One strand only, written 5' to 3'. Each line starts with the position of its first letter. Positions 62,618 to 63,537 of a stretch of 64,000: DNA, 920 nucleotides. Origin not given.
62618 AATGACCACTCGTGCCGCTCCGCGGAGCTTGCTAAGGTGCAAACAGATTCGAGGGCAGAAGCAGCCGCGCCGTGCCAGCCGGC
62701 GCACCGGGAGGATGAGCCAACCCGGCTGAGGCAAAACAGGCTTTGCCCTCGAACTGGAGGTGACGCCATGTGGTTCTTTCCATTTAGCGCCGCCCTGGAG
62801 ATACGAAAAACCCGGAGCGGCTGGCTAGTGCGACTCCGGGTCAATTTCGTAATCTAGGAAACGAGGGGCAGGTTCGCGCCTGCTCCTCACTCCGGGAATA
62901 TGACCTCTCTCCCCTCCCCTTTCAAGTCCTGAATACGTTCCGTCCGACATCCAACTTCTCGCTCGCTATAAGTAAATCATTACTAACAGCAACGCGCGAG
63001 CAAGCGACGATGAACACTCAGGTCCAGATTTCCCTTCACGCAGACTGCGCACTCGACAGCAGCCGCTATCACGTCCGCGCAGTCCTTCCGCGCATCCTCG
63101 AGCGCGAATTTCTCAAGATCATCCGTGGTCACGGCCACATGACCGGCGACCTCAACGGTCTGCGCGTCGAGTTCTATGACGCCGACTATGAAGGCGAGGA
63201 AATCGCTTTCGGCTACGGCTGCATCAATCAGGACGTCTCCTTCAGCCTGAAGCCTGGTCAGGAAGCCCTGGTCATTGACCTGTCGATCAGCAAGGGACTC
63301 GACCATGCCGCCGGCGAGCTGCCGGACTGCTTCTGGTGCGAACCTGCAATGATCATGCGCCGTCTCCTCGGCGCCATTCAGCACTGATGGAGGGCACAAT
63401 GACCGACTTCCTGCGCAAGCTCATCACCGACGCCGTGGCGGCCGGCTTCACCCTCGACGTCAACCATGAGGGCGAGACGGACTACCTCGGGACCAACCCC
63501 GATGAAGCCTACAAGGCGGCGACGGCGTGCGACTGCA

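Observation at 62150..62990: About 0.85-kb stretch with no convincing ORF but dense GC-rich hairpins: candidate structured ncRNA, replication origin or packaging site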

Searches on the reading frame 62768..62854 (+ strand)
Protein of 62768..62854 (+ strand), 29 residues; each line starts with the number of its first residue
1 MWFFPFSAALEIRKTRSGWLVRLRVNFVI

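Call 24: search_protein_families(library=ncbifam, proteins=[window:62768-62854:+], max_evalue=10)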
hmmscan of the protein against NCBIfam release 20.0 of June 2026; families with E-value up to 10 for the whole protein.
seq(29 aa): 0 families

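Call 25: search_protein_families(library=pfam, proteins=[window:62768-62854:+], max_evalue=10)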
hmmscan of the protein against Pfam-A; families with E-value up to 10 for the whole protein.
seq(29 aa): 0 families

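Call 26: search_protein_families(library=phrogs, proteins=[window:62768-62854:+], max_evalue=10)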
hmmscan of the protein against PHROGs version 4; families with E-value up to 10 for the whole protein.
seq(29 aa): 0 families

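Call 57: list_cluster_members(proteins=[window:62768-62854:+, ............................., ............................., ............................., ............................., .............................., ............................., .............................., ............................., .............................])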
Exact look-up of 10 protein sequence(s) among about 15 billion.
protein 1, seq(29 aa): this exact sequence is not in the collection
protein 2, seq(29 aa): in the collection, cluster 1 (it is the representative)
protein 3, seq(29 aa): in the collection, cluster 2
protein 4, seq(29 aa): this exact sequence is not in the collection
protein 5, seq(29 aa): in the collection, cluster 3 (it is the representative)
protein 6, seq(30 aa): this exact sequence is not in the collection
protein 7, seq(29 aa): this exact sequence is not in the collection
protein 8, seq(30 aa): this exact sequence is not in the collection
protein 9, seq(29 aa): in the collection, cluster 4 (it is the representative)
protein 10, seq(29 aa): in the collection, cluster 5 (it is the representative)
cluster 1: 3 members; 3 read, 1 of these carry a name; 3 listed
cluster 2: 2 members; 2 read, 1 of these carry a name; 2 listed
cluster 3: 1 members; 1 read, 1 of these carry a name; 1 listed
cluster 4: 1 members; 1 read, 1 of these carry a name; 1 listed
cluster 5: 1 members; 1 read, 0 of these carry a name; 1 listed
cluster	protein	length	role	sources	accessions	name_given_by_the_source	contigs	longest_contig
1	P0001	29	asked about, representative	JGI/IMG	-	hypothetical protein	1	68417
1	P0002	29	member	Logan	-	-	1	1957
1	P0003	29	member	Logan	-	-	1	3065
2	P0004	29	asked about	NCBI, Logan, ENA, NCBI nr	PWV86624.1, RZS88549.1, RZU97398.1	hypothetical protein DEV92_11516 [Phyllobacterium myrsinacearum]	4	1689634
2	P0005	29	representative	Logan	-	-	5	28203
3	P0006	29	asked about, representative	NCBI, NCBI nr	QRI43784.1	hypothetical protein [Bacteriophage sp.]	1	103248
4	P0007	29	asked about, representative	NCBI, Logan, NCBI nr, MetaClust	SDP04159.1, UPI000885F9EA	hypothetical protein SAMN05443582_103238 [Phyllobacterium sp. OV277] | status=active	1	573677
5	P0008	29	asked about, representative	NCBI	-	-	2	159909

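Call 66: search_protein_families(library=padloc, proteins=[window:62768-62854:+], max_evalue=10)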
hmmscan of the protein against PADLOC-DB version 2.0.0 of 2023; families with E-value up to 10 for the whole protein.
seq(29 aa): 0 families

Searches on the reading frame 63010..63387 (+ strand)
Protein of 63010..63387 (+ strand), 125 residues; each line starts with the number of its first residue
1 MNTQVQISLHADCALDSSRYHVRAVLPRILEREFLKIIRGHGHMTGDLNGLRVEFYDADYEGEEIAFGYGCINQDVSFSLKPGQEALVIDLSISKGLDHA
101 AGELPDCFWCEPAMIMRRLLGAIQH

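Call 14: search_protein_families(library=pfam, proteins=[window:63010-63387:+], max_evalue=0.01)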
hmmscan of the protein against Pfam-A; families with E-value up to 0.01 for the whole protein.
window:63010-63387:+ (125 aa): 0 families

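Call 44: find_related_loci(query=window:63010-63387:+, collection=viral_contigs, flank=4000)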
Query window:63010-63387:+ (125 aa) in viral_contigs; peptide patterns used: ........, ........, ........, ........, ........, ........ (x = any residue, [..] = any of these).
2 stretches matched a pattern, but none encodes a relative of the query by tblastn (E <= 1e-3).
